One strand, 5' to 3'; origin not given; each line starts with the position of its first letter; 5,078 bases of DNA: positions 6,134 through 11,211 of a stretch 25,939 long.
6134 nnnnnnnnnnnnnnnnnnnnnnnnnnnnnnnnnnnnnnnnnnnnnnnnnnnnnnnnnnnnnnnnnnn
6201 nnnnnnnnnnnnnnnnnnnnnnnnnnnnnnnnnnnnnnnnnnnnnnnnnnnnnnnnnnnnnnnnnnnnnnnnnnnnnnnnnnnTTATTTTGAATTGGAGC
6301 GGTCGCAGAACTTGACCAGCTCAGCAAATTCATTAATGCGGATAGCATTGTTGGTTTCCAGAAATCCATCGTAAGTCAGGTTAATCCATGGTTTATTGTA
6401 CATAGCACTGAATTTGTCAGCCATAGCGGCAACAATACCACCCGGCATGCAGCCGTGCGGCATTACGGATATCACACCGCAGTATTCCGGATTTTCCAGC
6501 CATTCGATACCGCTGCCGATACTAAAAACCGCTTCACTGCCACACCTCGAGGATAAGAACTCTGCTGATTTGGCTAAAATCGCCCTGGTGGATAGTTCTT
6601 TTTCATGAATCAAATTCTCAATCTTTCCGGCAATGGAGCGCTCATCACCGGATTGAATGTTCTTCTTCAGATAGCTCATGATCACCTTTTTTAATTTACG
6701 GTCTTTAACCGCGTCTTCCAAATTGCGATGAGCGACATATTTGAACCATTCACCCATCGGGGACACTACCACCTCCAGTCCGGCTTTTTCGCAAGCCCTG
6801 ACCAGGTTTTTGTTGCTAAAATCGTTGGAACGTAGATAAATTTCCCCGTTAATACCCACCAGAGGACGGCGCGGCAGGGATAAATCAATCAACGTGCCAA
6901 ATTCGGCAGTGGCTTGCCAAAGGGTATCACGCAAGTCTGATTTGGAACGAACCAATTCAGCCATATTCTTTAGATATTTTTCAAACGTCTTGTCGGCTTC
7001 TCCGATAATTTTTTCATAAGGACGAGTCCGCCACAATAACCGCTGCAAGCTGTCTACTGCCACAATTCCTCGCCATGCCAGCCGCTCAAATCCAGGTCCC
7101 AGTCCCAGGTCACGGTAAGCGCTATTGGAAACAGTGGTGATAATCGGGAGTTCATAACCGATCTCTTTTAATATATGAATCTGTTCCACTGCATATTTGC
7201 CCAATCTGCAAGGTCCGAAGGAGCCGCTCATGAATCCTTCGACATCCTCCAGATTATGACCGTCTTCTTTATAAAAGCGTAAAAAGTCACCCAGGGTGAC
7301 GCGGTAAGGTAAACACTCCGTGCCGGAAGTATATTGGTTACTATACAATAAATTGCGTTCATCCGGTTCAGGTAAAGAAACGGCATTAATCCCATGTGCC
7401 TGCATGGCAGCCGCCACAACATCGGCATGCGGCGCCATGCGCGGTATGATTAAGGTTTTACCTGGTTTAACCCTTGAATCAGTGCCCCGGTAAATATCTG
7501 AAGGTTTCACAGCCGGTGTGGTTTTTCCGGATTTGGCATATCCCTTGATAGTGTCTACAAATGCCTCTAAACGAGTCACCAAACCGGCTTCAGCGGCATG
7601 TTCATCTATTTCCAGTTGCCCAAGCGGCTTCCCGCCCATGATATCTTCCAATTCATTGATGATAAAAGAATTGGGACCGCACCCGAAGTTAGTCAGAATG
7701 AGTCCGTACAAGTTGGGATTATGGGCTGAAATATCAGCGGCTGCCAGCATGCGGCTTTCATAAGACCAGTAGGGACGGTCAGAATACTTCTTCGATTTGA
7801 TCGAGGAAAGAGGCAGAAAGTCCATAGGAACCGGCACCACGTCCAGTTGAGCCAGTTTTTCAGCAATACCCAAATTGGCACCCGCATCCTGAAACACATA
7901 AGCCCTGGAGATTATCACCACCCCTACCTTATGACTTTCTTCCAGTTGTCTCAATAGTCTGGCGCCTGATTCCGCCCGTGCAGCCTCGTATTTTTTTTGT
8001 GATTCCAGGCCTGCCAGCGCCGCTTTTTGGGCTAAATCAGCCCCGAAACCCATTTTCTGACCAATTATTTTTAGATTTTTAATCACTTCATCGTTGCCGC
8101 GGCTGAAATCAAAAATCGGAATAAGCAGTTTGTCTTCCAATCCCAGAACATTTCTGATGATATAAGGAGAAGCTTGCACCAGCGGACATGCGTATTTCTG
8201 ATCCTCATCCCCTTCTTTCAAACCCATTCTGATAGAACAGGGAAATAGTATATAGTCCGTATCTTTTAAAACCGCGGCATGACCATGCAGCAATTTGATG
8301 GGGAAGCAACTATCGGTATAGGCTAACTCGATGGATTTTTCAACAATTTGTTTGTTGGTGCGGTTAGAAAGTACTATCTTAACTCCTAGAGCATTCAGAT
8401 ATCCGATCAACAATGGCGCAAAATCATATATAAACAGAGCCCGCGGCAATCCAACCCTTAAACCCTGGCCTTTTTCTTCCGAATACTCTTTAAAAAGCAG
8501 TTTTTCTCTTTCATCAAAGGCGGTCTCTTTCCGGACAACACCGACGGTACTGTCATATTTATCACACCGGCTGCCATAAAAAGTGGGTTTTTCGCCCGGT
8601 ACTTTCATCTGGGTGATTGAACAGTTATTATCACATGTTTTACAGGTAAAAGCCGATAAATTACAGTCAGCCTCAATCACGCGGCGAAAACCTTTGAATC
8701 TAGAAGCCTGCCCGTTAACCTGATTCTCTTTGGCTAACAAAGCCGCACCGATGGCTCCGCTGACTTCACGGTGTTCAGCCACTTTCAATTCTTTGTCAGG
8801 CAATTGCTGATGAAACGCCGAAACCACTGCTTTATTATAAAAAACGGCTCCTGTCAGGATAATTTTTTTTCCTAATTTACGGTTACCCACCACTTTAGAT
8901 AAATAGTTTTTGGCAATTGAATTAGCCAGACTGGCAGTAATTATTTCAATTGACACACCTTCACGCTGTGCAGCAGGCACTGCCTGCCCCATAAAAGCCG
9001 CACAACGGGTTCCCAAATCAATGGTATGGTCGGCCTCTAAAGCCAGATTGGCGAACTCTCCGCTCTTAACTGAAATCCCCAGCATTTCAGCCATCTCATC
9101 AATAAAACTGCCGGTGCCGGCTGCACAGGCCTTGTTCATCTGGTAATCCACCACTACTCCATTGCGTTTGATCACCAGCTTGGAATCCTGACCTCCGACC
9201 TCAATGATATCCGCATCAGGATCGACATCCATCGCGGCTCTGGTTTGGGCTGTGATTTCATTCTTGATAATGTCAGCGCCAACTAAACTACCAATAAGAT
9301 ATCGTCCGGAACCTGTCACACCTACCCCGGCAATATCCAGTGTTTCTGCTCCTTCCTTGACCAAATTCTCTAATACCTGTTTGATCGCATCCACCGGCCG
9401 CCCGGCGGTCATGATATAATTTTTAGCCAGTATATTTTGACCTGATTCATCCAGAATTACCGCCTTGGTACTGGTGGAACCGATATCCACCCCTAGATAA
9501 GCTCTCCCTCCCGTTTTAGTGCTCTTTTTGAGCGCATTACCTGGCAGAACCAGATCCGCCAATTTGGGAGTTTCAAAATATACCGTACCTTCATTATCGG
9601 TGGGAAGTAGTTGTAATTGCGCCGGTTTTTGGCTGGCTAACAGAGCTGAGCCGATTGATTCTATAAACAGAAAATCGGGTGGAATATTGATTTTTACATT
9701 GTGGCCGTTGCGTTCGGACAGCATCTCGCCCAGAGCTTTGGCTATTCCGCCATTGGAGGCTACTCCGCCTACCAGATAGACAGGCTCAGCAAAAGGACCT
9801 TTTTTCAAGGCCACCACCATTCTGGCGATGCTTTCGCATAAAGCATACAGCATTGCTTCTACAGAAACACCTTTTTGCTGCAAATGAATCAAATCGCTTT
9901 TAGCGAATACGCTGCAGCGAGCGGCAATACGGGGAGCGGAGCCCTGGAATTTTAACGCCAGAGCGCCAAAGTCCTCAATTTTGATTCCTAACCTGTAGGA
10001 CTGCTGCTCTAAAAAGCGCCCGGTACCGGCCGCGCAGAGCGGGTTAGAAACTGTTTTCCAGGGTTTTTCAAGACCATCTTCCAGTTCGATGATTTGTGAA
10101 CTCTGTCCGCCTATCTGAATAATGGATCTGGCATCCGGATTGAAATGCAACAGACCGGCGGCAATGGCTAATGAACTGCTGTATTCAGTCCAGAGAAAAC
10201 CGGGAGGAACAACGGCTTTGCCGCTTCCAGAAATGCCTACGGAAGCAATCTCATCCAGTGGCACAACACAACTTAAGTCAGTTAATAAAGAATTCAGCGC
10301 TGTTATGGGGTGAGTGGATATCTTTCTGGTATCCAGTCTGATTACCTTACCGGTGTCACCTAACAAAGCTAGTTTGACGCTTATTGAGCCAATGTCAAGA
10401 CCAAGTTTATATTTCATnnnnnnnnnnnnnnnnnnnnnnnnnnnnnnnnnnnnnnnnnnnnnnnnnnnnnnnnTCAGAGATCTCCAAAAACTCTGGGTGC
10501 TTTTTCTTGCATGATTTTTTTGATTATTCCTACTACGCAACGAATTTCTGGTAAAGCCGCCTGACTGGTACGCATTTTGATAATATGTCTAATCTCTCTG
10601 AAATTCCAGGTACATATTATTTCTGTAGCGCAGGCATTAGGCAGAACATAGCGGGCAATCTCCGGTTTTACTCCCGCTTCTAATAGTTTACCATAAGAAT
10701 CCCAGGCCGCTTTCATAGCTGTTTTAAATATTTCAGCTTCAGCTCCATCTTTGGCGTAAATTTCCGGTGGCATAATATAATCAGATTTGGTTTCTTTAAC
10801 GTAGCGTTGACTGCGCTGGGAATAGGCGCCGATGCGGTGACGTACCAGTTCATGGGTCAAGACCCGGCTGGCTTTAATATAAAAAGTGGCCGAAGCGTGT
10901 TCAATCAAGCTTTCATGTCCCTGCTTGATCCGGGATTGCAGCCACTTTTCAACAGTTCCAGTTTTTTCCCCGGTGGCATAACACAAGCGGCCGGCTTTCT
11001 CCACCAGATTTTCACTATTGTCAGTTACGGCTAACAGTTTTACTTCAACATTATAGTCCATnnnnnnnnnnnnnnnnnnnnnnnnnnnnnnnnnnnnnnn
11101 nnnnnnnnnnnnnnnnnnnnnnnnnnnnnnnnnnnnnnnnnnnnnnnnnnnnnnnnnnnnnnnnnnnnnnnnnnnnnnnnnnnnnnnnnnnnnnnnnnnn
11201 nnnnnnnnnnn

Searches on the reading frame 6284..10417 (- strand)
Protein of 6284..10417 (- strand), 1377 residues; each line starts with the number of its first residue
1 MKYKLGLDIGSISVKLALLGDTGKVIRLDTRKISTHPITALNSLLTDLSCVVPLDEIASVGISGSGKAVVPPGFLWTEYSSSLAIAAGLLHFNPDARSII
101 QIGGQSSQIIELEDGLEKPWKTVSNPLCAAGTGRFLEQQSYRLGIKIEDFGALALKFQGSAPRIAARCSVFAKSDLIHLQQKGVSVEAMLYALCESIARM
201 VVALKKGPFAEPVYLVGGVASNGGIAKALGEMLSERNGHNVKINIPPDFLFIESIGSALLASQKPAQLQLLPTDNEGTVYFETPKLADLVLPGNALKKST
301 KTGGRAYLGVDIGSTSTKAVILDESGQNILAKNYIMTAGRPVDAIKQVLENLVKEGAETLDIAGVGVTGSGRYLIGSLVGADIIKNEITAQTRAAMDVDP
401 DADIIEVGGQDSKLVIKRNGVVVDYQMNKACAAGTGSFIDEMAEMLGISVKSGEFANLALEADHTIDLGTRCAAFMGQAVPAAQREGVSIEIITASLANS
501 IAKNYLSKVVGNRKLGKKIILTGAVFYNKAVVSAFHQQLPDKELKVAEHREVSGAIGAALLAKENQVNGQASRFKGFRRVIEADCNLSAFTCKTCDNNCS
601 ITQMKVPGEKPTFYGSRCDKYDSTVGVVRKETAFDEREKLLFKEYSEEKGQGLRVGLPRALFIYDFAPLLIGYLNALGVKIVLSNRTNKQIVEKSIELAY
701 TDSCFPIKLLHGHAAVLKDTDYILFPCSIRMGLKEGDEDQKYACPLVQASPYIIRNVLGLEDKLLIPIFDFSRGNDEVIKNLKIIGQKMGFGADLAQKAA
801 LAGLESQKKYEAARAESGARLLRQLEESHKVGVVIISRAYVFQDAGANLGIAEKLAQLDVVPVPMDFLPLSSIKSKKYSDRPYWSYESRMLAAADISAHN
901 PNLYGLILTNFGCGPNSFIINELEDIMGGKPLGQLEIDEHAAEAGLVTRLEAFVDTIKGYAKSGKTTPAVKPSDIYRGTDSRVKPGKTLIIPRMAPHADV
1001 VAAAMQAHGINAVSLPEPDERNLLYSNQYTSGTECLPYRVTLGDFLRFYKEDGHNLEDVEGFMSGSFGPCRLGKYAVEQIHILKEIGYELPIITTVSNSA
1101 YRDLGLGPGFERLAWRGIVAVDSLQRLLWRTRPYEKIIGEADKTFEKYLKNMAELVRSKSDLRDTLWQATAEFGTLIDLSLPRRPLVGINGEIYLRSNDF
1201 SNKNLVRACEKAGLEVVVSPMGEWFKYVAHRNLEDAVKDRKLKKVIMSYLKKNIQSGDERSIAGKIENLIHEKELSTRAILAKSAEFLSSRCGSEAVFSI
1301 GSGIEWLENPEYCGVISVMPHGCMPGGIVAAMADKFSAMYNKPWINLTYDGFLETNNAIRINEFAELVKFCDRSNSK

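Call 10: search_protein_families(library=pfam, proteins=[window:6284-10417:-], max_evalue=0.001)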
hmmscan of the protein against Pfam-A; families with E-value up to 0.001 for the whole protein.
window:6284-10417:- (1377 aa): 5 families
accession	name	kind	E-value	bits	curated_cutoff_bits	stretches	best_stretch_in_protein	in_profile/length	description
PF01869.26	BcrAD_BadFG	-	8.7e-72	242.3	31.5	2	308-562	1-271/271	BadF/BadG/BcrA/BcrD ATPase family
PF09989.15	DUF2229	-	2e-47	162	29.4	1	654-867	1-217/218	CoA enzyme activase uncharacterised domain (DUF2229)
PF22521.2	HypF_C_2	-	1.2e-06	28.9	27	0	478-553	154-231/241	Carbamoyltransferase, Kae1-like Domain, second subdomain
PF00480.26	ROK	-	1.3e-05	25.3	22.9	0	307-369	1-64/294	ROK family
PF00370.27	FGGY_N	-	0.00013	22.1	28.8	0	307-332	2-27/245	FGGY family of carbohydrate kinases, N-terminal domain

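Call 78: search_protein_families(library=ncbifam, proteins=[window:6284-10417:-], max_evalue=0.001)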
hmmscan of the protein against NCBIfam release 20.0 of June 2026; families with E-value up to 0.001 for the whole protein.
window:6284-10417:- (1377 aa): 6 families
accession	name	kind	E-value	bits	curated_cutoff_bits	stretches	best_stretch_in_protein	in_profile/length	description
TIGR00241.1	CoA_E_activ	domain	1.4e-79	267.2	125.4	2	308-561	3-248/248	acyl-CoA dehydratase activase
TIGR03286.1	methan_mark_15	hypoth_equivalog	8e-54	183.1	455.75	2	307-563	146-402/404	methanogenesis marker 15 protein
TIGR02259.1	benz_CoA_red_A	equivalog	1.9e-33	115.9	578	2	88-258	260-429/432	benzoyl-CoA reductase subunit A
TIGR02261.1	benz_CoA_red_D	equivalog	3.9e-32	111.5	312.85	2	56-259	61-260/262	benzoyl-CoA reductase subunit D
TIGR03192.1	benz_CoA_bzdQ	equivalog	2.5e-31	109.2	380.2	2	5-236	35-266/293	benzoyl-CoA reductase, bzd-type, subunit Q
NF009842.0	PRK13317.1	equivalog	0.00039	19.9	234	0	308-367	5-58/277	type II pantothenate kinase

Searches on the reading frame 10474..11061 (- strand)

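Call 10: search_protein_families(library=pfam, proteins=[window:10474-11061:-], max_evalue=0.001)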
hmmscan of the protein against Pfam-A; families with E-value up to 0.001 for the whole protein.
window:10474-11061:- (195 aa): 1 family
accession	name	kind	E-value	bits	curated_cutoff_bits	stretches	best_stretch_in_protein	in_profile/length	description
PF02511.20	Thy1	-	1.7e-58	198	24.8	1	8-189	1-190/191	Thymidylate synthase complementing protein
